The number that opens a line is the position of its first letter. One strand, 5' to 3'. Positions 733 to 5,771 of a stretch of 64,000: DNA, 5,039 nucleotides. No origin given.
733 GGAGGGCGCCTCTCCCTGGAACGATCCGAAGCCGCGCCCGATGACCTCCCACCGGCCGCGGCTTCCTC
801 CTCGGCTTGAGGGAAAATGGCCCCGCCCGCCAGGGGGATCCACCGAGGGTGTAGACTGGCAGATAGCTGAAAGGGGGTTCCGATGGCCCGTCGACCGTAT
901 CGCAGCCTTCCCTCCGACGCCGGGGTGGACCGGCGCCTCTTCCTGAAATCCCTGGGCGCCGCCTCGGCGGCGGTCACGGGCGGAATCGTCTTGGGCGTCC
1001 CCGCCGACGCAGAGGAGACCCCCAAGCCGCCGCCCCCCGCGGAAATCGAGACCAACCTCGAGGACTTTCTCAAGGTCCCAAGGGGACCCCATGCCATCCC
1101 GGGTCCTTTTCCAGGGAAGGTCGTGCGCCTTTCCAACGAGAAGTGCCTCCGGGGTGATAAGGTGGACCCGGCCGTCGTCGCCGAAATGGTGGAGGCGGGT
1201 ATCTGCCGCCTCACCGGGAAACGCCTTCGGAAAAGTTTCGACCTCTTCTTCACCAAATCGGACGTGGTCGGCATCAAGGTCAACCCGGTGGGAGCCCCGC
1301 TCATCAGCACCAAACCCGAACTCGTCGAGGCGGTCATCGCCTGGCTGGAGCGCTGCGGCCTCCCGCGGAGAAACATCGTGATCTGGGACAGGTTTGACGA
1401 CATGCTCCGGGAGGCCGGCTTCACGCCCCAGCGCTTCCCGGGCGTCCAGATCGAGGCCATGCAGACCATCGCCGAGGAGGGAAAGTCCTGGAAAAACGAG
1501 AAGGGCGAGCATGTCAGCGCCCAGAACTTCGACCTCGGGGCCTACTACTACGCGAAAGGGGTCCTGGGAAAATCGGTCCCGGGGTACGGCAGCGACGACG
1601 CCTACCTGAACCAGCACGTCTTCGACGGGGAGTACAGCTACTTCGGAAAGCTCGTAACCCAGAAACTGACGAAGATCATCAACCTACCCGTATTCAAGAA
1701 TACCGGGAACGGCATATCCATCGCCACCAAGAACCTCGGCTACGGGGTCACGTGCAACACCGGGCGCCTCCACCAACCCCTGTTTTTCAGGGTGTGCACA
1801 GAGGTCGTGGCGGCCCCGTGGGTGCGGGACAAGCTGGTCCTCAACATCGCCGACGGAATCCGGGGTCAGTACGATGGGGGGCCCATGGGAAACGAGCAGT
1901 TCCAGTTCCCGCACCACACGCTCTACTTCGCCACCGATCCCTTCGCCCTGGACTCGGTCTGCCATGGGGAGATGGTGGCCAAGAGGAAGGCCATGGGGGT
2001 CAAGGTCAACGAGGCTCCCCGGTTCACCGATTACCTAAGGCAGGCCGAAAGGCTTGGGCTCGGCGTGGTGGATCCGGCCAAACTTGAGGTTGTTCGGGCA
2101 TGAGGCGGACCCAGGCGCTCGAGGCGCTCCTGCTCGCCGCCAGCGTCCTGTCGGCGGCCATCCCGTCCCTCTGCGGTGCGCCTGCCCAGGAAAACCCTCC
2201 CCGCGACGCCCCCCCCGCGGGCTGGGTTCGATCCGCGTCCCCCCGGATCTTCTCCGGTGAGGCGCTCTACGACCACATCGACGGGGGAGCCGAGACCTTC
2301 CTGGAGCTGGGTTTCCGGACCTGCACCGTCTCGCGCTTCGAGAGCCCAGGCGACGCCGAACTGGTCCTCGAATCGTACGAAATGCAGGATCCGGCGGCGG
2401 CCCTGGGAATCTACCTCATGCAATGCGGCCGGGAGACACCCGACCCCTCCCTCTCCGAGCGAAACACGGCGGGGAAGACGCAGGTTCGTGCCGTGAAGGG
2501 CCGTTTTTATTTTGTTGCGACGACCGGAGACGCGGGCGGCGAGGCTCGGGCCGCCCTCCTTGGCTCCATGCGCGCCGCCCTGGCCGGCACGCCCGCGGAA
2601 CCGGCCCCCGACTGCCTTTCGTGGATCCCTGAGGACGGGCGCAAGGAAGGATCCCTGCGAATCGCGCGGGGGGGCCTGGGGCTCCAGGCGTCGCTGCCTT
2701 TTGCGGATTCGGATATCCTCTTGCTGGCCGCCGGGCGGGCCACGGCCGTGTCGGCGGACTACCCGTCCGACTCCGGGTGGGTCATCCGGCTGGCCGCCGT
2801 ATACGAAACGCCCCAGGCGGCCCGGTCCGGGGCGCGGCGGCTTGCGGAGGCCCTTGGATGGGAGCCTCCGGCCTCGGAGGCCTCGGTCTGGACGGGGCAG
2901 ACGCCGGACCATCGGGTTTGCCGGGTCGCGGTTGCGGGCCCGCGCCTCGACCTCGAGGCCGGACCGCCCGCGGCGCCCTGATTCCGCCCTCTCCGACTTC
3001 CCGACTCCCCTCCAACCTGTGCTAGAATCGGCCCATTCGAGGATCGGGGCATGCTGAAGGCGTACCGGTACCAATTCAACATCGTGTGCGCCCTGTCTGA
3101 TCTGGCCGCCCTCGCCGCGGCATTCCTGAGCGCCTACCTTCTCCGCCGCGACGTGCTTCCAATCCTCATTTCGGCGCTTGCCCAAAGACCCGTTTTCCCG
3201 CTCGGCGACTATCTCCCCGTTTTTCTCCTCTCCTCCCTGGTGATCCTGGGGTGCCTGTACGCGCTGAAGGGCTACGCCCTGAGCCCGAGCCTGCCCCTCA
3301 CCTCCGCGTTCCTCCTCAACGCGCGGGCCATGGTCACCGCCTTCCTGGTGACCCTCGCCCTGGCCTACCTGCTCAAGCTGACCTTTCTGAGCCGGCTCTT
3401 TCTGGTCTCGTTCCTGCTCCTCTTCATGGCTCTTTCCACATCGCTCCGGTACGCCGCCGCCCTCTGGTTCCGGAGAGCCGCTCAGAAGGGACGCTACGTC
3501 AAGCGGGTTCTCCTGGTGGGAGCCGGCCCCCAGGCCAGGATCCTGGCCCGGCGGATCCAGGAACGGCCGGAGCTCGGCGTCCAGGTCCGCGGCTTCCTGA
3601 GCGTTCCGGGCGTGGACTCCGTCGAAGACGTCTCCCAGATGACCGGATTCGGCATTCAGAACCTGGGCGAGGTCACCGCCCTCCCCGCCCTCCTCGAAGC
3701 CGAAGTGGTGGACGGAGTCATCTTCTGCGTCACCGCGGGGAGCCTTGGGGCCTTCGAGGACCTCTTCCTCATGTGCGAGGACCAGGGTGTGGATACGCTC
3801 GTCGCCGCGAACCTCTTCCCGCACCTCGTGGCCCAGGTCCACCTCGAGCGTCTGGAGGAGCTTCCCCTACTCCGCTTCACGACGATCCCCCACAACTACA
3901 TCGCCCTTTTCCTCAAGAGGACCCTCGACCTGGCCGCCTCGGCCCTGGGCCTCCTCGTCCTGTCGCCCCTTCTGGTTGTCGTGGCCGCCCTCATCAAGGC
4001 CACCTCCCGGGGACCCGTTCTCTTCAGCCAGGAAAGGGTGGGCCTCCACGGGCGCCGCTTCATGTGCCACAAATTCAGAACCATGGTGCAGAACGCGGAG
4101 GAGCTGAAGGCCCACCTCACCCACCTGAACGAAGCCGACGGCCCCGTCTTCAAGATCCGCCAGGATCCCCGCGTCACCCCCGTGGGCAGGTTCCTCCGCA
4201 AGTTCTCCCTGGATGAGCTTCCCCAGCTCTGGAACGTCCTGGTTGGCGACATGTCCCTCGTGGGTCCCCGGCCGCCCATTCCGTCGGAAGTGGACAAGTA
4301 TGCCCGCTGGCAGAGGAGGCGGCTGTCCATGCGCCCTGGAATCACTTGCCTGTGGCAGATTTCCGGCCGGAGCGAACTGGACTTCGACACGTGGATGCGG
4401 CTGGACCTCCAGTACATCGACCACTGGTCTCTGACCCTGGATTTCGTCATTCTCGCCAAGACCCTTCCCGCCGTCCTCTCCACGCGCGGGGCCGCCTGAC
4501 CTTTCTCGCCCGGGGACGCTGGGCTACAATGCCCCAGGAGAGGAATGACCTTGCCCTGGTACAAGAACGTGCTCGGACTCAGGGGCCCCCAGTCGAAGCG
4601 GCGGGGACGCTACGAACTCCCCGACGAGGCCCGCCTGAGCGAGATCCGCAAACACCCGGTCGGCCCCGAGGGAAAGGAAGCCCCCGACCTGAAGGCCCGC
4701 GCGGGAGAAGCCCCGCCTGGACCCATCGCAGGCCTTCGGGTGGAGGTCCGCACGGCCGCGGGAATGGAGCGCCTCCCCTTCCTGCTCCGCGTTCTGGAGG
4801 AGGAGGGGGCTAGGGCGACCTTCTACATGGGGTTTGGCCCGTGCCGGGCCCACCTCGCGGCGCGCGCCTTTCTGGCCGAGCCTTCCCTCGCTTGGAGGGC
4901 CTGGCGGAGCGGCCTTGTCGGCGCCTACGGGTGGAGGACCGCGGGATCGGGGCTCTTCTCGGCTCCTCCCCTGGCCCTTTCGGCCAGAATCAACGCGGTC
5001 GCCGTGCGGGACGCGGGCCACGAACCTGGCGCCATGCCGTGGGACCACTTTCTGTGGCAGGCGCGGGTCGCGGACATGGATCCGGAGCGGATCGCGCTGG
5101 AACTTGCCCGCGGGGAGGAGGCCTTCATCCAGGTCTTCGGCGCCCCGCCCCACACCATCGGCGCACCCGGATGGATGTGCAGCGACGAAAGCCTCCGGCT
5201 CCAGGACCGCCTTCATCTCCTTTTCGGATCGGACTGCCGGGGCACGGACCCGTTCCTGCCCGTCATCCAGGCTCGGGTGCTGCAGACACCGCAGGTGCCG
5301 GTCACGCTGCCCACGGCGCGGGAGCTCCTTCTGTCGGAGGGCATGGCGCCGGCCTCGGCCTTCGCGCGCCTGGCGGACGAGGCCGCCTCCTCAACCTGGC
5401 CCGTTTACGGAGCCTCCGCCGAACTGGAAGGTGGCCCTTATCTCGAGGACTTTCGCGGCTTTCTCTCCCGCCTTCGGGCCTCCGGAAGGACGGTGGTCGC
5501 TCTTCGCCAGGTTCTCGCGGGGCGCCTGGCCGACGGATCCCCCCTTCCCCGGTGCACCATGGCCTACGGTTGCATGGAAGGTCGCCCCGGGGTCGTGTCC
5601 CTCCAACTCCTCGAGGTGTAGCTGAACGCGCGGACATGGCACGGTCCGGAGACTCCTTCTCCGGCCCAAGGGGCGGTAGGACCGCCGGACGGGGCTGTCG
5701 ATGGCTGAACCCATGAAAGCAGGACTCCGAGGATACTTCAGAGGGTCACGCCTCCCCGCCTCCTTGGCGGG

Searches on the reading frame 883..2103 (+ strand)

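Call 38: search_protein_families(library=pfam, proteins=[window:883-2103:+], max_evalue=0.01)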
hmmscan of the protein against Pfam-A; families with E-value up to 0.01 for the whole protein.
window:883-2103:+ (406 aa): 1 family
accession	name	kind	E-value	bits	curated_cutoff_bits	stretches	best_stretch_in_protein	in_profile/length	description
PF04015.17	DUF362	-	4.9e-13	50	24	1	262-360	99-198/200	Domain of unknown function (DUF362)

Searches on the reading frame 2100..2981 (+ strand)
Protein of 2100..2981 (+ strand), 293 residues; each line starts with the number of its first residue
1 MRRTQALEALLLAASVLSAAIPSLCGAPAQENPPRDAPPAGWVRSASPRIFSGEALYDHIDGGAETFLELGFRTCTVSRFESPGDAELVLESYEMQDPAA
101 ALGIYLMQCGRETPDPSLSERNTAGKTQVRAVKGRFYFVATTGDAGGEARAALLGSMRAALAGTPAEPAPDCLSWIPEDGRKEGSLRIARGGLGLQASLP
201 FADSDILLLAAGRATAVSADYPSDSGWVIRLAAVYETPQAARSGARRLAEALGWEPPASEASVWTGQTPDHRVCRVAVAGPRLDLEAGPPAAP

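Call 38: search_protein_families(library=pfam, proteins=[window:2100-2981:+], max_evalue=0.01)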
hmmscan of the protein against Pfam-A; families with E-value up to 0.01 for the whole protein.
window:2100-2981:+ (293 aa): 1 family
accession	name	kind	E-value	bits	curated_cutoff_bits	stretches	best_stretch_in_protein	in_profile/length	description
PF20244.3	DUF6599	-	6.8e-22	78.4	27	1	39-192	1-157/186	Family of unknown function (DUF6599)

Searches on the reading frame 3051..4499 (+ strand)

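Call 38: search_protein_families(library=pfam, proteins=[window:3051-4499:+], max_evalue=0.01)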
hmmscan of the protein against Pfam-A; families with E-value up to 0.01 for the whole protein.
window:3051-4499:+ (482 aa): 2 families
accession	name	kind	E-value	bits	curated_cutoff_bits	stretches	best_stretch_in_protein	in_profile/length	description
PF02397.22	Bac_transf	-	9.8e-70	234.2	27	1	289-476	1-178/179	Bacterial sugar transferase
PF13727.12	CoA_binding_3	-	1.1e-14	55.2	25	1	91-248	22-170/175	CoA-binding domain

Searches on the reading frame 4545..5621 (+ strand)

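Call 38: search_protein_families(library=pfam, proteins=[window:4545-5621:+], max_evalue=0.01)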
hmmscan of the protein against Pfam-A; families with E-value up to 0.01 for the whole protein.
window:4545-5621:+ (358 aa): 1 family
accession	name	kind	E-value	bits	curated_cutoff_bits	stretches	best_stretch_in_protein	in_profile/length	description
PF01522.26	Polysacc_deac_1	-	0.00057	20.3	23.1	1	78-220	22-116/124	Polysaccharide deacetylase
